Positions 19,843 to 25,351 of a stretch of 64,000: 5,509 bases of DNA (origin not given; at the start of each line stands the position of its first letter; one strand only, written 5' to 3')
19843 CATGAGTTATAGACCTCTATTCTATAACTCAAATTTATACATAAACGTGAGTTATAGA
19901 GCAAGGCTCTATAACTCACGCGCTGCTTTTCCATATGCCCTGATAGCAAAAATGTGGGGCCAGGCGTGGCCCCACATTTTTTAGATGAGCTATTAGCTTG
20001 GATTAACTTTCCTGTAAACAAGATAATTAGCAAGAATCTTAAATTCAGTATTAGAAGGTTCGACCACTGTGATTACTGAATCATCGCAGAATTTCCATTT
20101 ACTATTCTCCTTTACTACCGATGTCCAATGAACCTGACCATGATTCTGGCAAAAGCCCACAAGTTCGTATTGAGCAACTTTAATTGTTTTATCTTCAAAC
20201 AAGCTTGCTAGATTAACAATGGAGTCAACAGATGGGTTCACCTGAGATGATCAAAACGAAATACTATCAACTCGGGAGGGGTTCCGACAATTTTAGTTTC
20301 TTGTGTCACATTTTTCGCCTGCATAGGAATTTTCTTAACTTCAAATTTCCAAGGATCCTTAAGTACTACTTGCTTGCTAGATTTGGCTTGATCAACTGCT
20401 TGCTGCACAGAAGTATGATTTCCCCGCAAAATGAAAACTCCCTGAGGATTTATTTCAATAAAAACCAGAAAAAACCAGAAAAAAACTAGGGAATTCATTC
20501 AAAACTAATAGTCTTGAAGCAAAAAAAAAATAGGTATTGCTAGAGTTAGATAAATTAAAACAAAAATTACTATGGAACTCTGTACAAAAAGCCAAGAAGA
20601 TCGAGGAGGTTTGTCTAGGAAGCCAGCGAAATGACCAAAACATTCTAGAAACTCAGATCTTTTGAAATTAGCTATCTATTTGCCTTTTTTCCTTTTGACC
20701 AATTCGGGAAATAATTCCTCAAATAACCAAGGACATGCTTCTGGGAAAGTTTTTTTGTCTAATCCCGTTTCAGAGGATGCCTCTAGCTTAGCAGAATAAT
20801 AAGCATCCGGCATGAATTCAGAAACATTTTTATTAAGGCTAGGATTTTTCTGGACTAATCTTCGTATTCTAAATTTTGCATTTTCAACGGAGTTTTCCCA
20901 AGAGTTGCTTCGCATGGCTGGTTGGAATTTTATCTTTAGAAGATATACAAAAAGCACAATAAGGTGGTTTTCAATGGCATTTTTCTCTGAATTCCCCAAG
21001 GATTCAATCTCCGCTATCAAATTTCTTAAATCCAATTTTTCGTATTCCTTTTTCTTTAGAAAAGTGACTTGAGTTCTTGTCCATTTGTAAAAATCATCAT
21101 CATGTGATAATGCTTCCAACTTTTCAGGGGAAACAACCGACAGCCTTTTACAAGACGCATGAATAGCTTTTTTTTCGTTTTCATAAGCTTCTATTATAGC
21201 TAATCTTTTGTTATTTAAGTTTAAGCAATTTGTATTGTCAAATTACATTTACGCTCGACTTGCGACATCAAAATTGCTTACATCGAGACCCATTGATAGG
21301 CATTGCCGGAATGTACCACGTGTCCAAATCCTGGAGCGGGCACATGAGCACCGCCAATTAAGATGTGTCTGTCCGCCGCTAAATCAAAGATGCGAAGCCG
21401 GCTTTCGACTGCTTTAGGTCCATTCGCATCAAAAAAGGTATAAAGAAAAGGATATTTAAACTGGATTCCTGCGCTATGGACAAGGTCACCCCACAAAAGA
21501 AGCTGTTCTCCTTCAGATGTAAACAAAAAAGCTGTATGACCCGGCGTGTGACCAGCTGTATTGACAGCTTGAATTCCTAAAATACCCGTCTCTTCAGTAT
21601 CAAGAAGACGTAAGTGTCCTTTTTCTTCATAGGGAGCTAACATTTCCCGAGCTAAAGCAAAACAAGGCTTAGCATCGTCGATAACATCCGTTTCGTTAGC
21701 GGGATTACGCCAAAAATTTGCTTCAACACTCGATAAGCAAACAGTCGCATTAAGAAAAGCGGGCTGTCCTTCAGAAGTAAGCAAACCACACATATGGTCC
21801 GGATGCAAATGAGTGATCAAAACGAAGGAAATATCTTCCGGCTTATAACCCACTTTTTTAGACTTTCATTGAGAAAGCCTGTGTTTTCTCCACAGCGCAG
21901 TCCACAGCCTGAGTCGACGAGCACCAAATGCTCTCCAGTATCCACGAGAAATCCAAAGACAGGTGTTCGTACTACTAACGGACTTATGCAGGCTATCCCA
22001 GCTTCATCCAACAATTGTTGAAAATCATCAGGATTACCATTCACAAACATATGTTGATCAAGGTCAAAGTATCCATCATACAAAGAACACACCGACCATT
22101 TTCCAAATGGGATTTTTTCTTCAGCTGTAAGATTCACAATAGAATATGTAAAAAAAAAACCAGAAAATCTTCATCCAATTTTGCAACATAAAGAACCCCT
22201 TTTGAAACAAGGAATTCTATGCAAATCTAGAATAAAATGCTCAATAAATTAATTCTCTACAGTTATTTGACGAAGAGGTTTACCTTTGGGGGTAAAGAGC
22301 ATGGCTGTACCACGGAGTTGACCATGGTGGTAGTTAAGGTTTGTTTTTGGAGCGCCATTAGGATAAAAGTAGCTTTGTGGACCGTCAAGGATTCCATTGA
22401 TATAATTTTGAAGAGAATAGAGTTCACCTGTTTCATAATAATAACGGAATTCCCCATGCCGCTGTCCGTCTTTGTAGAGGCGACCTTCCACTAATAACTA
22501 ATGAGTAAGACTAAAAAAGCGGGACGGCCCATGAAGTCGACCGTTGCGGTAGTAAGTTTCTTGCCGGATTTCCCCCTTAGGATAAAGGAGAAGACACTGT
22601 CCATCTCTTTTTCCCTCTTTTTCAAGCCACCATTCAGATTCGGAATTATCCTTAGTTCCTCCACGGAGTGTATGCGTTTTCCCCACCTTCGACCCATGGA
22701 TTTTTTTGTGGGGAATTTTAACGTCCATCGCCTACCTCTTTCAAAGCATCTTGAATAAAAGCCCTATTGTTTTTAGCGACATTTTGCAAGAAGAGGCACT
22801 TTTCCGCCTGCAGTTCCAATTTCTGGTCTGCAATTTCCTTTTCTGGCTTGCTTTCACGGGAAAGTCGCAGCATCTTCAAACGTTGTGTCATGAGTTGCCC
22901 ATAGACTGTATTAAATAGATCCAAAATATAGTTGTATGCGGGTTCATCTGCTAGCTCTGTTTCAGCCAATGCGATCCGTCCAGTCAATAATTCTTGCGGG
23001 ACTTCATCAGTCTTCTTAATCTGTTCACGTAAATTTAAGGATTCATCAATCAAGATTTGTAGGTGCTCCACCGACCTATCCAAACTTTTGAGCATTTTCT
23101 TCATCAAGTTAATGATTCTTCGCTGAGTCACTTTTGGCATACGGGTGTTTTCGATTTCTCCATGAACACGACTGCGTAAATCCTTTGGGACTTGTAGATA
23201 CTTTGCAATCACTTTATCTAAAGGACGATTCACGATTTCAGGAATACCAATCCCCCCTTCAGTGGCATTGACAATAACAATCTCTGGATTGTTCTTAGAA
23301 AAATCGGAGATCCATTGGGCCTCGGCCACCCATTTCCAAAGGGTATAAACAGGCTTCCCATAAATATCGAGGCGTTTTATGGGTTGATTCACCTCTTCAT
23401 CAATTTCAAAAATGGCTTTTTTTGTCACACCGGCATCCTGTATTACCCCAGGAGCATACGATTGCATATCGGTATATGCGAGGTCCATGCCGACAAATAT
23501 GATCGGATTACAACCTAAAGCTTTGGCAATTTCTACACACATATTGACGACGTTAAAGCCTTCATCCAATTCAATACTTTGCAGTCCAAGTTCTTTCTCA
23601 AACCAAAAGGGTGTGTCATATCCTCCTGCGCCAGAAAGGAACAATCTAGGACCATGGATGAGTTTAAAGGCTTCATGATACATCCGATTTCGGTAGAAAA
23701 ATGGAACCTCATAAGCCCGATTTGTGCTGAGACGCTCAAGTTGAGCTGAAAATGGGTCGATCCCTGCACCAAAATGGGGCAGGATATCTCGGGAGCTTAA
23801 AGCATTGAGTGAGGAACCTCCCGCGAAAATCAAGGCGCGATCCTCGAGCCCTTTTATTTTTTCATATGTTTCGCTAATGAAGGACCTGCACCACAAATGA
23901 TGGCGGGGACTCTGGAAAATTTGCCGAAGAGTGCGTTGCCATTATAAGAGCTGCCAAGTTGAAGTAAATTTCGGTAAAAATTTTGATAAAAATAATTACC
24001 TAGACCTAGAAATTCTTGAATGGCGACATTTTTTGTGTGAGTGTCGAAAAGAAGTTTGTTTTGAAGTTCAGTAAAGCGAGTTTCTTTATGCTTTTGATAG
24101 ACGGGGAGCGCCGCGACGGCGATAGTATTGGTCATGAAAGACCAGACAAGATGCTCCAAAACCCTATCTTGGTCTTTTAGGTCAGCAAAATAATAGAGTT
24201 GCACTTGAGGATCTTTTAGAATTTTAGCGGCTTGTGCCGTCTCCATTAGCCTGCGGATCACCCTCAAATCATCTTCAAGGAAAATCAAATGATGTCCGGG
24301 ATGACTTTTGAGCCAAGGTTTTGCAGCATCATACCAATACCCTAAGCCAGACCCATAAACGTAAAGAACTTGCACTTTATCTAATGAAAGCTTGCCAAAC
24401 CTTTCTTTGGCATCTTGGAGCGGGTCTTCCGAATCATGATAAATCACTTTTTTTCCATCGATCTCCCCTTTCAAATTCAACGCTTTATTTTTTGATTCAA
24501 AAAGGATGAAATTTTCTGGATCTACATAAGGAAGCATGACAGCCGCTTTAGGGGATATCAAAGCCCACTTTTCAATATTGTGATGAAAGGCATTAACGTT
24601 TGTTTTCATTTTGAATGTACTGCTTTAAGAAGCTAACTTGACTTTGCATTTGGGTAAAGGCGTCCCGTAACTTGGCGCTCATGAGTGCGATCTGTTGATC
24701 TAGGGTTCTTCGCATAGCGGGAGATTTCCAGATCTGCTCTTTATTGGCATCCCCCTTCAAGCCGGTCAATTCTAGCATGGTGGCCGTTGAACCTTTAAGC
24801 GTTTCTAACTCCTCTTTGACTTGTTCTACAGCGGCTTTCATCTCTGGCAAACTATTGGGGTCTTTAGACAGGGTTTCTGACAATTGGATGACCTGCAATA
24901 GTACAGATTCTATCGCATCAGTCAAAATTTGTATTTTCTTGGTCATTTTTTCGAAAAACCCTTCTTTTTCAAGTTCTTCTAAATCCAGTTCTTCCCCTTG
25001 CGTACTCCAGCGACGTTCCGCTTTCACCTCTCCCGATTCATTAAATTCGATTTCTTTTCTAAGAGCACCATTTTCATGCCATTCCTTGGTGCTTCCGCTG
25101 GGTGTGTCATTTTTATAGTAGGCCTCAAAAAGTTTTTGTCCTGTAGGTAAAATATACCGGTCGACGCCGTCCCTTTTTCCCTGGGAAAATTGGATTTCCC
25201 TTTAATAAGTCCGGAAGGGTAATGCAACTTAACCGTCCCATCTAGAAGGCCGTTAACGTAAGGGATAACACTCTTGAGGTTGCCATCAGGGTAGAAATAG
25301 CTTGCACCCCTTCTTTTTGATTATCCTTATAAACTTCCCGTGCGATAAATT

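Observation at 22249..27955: Duplicated, decaying Maf(DUF115)-MORN-coiled-coil module: remains of a nonulosonic-acid protein glycosylation system?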

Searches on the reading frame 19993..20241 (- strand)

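Call 76: search_protein_families(library=pfam, proteins=[window:19993-20241:-], max_evalue=0.01)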
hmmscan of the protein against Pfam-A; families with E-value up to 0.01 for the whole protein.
window:19993-20241:- (82 aa): 1 family
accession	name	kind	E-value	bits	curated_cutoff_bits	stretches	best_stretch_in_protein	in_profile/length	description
PF00443.35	UCH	-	0.00018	21.7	23.9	1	11-64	180-242/254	Ubiquitin carboxyl-terminal hydrolase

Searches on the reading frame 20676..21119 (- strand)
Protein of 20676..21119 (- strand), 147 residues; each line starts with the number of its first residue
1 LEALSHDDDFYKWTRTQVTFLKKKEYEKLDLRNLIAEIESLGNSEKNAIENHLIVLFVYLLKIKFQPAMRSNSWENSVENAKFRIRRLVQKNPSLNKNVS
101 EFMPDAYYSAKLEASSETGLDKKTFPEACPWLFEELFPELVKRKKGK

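Call 5: search_protein_families(library=pfam, proteins=[window:20676-21119:-], max_evalue=0.001)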
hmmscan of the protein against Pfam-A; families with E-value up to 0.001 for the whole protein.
window:20676-21119:- (147 aa): 1 family
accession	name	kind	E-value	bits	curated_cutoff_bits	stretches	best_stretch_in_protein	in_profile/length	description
PF01724.21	DUF29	-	2.8e-41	141.4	22.5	1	6-137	2-133/138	Domain of unknown function DUF29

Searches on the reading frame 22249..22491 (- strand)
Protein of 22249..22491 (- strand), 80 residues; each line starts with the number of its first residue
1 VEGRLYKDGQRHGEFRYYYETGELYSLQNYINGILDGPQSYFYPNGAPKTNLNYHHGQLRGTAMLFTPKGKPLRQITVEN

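Call 3: search_protein_families(library=pfam, proteins=[window:22249-22491:-], max_evalue=0.01)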
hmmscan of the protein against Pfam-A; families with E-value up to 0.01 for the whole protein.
window:22249-22491:- (80 aa): 1 family
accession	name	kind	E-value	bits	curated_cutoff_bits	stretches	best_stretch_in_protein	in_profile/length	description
PF07661.19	MORN_2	-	4.7e-11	42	29.6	1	11-32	1-22/22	MORN repeat variant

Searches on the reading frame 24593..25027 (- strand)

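Call 3: search_protein_families(library=pfam, proteins=[window:24593-25027:-], max_evalue=0.01)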
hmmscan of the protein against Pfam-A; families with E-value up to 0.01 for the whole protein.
window:24593-25027:- (144 aa): 1 family
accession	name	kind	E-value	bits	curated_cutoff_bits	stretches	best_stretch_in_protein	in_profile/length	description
PF00804.31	Syntaxin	-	0.0096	16.2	26.7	0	24-128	7-110/157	Syntaxin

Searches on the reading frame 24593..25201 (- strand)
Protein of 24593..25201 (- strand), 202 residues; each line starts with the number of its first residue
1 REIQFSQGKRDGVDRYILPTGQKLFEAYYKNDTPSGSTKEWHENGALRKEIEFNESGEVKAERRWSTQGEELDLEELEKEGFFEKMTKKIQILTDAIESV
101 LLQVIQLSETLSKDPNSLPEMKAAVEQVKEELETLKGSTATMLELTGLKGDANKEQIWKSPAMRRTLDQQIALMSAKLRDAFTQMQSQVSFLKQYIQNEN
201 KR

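Call 24: search_protein_families(library=ncbifam, proteins=[window:24593-25201:-], max_evalue=0.001)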
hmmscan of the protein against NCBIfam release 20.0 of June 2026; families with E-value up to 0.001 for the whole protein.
window:24593-25201:- (202 aa): 0 families

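Call 76: search_protein_families(library=pfam, proteins=[window:24596-25201:-], max_evalue=0.01)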
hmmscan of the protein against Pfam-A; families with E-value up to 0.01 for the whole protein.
window:24596-25201:- (202 aa): 1 family
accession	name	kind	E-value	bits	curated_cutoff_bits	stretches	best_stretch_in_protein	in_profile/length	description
PF07661.19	MORN_2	-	0.00028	21.2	29.6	0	36-54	3-21/22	MORN repeat variant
